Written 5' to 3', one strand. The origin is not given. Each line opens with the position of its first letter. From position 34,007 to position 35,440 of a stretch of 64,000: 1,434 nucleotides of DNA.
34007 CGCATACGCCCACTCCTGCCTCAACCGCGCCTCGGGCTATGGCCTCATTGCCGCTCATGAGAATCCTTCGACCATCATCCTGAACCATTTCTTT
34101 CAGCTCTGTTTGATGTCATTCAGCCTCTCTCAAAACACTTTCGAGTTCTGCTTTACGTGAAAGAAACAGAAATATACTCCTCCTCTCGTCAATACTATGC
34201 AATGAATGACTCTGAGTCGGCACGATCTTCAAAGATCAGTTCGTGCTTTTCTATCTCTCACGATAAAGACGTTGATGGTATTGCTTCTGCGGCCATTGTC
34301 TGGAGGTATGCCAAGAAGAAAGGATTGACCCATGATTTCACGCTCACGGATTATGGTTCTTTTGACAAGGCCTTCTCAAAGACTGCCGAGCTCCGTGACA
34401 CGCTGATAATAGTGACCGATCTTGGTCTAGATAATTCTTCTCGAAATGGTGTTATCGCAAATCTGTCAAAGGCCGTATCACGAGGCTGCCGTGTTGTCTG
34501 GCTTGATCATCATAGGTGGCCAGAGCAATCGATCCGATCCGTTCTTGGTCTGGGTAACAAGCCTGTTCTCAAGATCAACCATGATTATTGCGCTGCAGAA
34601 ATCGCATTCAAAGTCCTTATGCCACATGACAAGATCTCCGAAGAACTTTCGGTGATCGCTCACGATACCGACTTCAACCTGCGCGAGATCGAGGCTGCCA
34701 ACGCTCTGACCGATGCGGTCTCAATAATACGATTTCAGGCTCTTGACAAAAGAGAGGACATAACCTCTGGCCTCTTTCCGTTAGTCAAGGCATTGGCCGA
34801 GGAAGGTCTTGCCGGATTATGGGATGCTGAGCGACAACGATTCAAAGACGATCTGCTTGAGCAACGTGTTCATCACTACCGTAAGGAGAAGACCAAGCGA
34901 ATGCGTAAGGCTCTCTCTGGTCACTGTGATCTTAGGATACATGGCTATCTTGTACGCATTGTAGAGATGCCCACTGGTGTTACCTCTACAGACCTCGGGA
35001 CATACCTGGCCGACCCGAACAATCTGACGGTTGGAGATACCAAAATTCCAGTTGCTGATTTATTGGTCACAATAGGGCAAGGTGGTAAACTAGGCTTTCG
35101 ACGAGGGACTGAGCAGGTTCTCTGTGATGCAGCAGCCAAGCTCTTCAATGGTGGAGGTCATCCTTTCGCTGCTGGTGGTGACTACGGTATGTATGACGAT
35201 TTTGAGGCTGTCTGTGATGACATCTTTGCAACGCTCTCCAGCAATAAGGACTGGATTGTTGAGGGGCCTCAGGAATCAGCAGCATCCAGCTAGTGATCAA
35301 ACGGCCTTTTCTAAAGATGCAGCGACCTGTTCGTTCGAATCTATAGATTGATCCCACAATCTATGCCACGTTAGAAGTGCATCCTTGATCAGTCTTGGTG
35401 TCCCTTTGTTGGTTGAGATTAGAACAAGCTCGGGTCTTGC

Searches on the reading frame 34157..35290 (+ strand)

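Call 27: search_protein_families(library=pfam, proteins=[window:34157-35290:+], max_evalue=0.001)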
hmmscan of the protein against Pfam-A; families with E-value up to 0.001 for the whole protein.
window:34157-35290:+ (378 aa): 1 family
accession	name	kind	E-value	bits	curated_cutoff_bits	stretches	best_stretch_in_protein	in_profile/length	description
PF01368.27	DHH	-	8.9e-12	45.8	28.1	1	33-159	4-107/125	DHH family, N-terminal domain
